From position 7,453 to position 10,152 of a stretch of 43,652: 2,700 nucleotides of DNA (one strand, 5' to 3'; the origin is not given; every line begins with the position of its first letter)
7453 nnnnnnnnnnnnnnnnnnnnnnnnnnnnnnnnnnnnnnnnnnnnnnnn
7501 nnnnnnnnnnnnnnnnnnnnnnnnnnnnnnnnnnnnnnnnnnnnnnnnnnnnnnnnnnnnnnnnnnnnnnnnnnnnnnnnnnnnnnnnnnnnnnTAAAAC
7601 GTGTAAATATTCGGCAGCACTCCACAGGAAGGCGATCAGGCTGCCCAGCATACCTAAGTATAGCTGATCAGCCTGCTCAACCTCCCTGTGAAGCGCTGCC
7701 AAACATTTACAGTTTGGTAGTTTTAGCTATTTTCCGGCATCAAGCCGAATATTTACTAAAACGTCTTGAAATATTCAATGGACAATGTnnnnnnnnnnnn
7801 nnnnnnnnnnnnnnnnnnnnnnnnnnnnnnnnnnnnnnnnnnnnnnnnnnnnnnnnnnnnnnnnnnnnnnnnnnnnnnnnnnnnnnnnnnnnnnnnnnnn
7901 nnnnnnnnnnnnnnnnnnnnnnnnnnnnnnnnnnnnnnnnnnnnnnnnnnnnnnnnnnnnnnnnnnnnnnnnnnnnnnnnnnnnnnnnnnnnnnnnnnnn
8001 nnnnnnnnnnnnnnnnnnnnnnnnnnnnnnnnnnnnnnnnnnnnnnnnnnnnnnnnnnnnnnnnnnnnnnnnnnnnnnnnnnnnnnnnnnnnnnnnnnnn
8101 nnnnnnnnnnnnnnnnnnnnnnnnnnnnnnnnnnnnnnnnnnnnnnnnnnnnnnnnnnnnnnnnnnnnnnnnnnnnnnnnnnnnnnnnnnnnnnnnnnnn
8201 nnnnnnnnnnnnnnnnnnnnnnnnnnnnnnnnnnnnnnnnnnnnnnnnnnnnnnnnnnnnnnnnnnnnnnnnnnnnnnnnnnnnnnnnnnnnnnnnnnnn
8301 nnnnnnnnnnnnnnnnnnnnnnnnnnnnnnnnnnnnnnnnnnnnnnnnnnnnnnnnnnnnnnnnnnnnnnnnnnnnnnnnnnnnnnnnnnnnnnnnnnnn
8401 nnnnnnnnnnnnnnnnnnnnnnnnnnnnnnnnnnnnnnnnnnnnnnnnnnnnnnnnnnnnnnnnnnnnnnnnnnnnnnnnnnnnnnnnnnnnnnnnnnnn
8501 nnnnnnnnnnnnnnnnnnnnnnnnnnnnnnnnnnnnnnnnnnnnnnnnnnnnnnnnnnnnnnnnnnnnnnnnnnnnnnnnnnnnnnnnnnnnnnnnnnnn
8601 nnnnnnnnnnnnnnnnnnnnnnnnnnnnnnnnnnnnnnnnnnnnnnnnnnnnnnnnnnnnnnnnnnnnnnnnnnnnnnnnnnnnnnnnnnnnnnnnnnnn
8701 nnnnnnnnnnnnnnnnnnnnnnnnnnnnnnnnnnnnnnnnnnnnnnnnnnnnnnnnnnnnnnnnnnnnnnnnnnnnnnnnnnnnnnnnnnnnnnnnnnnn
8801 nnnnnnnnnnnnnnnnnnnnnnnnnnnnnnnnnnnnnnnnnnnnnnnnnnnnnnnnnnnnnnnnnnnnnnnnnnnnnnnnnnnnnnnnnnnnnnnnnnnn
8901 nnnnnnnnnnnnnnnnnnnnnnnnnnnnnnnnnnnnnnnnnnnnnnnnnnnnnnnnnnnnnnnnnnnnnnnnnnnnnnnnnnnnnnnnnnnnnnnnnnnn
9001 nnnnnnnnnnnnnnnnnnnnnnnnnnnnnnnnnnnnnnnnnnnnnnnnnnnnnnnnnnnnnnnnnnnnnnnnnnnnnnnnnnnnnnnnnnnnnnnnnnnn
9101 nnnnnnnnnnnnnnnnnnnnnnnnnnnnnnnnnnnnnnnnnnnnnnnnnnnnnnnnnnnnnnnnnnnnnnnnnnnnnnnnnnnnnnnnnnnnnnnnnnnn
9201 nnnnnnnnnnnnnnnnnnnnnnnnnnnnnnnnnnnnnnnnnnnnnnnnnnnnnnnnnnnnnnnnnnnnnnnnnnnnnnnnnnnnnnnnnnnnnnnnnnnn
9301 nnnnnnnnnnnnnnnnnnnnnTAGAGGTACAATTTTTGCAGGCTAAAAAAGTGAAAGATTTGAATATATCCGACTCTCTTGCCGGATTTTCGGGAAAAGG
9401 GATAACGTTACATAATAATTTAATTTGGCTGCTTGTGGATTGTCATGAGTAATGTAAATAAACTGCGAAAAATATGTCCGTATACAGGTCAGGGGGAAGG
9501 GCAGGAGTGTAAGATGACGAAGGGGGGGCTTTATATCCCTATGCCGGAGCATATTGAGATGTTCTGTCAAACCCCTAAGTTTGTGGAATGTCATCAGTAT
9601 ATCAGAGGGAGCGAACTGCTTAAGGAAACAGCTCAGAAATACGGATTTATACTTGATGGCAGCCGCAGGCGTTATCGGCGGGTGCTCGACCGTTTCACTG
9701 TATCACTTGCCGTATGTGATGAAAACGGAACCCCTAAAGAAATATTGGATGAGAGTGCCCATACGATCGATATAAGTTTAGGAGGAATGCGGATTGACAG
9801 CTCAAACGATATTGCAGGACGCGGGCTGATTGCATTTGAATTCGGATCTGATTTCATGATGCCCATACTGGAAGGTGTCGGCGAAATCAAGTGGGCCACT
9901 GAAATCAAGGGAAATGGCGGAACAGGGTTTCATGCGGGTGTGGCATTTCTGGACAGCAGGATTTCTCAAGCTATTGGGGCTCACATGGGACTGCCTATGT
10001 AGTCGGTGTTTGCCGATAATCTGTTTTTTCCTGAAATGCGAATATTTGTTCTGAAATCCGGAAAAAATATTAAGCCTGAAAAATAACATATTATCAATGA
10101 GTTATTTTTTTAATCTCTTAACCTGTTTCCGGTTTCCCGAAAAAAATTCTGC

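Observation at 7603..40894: Families A and B are related, and all six copies are co-oriented with the surrounding transcription units and hug gene ends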

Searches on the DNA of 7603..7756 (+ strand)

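Call 70: search_dna_similar(query=window:7603-7756:+, collection=plasmids, mode=distant, max_evalue=0.001, max_rows=10)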
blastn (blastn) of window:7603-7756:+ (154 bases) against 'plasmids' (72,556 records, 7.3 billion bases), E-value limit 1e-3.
No match.

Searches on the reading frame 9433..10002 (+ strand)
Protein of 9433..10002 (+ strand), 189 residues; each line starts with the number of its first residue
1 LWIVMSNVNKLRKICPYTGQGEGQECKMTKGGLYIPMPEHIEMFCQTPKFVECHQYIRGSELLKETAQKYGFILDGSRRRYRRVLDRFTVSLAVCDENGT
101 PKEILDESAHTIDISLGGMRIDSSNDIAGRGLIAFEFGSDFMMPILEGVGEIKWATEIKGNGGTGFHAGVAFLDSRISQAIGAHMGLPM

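Call 67: search_protein_families(library=pfam, proteins=[window:9433-10002:+], max_evalue=0.01)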
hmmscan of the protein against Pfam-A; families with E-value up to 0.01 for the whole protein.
window:9433-10002:+ (189 aa): 1 family
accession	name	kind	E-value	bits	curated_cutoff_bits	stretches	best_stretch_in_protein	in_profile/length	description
PF07238.19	PilZ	-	4.2e-05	24.3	22.5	1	78-177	2-90/102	PilZ domain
